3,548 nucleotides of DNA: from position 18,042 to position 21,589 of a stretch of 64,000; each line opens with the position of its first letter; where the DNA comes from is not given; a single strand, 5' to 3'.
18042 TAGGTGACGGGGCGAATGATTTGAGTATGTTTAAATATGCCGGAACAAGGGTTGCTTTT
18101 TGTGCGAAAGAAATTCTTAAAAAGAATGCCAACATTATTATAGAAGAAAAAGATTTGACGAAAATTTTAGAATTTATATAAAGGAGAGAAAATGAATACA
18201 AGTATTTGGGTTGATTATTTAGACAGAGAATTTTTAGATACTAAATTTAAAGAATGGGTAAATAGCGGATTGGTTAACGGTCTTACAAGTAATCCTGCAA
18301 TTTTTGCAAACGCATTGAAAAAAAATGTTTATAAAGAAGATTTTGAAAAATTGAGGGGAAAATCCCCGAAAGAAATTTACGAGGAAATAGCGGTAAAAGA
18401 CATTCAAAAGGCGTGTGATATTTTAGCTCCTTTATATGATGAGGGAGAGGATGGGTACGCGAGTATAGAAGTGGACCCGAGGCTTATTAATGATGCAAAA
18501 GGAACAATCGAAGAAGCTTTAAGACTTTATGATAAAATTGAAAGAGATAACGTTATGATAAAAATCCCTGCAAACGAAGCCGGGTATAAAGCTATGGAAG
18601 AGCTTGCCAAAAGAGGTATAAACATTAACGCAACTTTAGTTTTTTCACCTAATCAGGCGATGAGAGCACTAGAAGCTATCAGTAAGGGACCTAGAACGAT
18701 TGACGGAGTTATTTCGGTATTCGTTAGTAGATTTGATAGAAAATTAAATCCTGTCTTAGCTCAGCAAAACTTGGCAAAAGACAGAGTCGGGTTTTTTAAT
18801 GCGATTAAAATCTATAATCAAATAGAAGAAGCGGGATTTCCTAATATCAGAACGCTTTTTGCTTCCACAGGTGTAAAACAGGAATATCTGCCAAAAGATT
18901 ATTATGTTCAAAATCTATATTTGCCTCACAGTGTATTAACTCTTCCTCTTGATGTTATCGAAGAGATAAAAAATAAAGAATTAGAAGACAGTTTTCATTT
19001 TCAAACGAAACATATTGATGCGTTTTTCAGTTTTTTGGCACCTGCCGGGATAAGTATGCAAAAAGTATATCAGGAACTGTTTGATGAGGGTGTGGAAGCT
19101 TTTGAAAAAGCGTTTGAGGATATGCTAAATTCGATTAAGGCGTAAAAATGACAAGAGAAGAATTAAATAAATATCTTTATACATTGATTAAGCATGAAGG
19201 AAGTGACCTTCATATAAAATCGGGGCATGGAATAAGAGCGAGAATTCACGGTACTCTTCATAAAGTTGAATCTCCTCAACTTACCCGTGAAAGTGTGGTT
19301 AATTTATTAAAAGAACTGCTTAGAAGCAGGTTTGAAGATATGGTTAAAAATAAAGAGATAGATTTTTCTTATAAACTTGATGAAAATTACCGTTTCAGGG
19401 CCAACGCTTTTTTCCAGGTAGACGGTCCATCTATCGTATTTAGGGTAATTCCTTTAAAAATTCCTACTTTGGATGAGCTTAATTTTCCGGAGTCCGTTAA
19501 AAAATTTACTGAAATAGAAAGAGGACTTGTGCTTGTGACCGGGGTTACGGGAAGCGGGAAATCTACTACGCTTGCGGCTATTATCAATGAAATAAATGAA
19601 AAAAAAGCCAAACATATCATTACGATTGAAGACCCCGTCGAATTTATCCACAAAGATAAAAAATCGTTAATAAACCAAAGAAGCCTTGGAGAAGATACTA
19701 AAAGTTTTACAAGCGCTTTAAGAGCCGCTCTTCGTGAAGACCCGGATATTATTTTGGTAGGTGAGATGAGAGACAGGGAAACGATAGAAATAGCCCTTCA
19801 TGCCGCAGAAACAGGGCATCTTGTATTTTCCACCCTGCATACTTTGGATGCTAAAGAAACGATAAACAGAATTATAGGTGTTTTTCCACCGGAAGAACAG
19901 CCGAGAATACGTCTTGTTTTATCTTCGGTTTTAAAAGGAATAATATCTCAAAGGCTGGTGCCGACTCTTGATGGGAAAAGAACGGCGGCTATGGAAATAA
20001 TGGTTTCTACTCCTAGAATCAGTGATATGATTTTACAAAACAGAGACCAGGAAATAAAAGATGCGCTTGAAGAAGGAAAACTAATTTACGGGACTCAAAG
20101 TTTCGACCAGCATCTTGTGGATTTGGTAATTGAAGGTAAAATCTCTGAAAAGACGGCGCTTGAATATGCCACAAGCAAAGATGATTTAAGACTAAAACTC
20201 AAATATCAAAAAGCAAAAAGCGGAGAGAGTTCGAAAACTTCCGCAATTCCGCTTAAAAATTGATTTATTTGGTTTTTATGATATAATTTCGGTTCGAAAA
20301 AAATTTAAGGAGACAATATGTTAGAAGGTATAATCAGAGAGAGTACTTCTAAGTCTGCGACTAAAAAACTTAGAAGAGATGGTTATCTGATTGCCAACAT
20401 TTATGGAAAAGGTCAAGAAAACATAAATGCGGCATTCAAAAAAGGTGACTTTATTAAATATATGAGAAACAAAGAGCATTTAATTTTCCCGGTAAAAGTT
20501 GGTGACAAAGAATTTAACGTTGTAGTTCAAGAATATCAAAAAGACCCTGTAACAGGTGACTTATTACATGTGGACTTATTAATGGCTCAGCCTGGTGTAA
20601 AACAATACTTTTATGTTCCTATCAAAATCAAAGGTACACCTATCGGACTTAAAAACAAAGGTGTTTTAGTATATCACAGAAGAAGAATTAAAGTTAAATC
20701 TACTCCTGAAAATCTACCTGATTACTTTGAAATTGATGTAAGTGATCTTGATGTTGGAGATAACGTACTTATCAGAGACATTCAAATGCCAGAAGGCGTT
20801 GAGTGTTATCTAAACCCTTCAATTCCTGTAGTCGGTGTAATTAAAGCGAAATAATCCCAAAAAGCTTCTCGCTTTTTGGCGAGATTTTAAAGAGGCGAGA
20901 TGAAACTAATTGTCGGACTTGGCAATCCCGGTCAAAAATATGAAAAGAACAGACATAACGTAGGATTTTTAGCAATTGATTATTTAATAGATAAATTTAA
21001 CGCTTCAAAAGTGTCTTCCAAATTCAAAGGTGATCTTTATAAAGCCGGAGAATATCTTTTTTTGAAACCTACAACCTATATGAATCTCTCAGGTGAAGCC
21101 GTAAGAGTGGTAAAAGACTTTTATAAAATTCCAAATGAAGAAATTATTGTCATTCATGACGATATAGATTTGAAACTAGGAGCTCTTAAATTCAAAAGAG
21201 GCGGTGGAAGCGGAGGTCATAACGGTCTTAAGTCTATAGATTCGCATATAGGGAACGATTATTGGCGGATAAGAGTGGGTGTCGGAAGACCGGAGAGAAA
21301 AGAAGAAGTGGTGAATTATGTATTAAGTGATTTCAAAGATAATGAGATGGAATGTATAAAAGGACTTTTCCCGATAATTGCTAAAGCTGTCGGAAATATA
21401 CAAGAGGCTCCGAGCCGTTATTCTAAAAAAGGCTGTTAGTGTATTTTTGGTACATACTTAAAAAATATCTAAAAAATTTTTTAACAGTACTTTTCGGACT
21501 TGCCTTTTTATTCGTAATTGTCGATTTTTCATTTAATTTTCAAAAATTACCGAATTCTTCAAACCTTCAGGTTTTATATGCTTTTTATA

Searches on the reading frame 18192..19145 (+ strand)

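Call 78: search_protein_families(library=pfam, proteins=[window:18192-19145:+], max_evalue=0.001)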
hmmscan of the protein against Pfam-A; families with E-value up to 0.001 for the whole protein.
window:18192-19145:+ (317 aa): 1 family
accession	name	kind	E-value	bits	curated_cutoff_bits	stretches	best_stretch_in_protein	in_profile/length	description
PF00923.25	TAL_FSA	-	3.6e-78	263.3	27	1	5-315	1-285/285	Transaldolase/Fructose-6-phosphate aldolase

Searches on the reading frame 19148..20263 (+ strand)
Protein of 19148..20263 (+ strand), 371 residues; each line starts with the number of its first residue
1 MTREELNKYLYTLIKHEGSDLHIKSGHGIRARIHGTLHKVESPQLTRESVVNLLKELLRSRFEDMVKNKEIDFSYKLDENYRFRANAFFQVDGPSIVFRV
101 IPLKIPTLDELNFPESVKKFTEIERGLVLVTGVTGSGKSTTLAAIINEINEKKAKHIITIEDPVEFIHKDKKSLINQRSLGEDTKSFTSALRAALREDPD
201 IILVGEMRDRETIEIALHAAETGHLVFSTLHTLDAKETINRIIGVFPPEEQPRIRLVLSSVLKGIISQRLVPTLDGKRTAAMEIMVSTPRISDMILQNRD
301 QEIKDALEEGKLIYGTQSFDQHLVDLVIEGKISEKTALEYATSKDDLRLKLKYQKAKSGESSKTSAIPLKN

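Call 78: search_protein_families(library=pfam, proteins=[window:19148-20263:+], max_evalue=0.001)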
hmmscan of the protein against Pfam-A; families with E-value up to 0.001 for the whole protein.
window:19148-20263:+ (371 aa): 8 families
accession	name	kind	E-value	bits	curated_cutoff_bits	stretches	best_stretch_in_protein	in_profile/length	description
PF00437.27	T2SSE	-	8e-55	186.4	24.9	1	6-330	12-333/370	Type II/IV secretion system protein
PF01935.23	DUF87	-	1.3e-05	25.9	23.2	1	129-158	27-56/220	Helicase HerA, central domain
PF13191.12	AAA_16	-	9.5e-05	23.4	32.6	1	126-229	25-104/167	AAA ATPase domain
PF04851.21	ResIII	-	9.5e-05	22.8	22.5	1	126-237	24-114/164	Type III restriction enzyme, res subunit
PF25199.1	nSTAND_NTPase5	-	0.00012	22.3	34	1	124-170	40-86/145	Novel STAND NTPase 5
PF13401.12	AAA_22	-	0.00017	22.4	27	1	125-197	5-60/130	AAA domain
PF00004.35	AAA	-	0.0003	21.7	21.2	1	128-207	1-66/131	ATPase family associated with various cellular activities (AAA)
PF13555.12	AAA_29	-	0.00082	19.5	27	0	123-146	19-43/61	P-loop containing region of AAA domain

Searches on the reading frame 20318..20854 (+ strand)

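Call 78: search_protein_families(library=pfam, proteins=[window:20318-20854:+], max_evalue=0.001)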
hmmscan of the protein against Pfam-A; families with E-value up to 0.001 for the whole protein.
window:20318-20854:+ (178 aa): 2 families
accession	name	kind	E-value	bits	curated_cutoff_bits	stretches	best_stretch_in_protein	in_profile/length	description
PF01386.24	Ribosomal_L25p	-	5.7e-23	81.6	23.6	1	2-87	1-82/82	Ribosomal L25p family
PF14693.11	Ribosomal_TL5_C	-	3e-22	79.2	27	1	99-177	5-83/84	Ribosomal protein TL5, C-terminal domain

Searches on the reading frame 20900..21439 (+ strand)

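Call 78: search_protein_families(library=pfam, proteins=[window:20900-21439:+], max_evalue=0.001)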
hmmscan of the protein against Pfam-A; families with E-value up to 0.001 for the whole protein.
window:20900-21439:+ (179 aa): 1 family
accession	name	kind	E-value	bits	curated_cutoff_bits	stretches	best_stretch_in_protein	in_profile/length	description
PF01195.25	Pept_tRNA_hydro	-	8.6e-62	208.7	27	1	3-167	1-170/183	Peptidyl-tRNA hydrolase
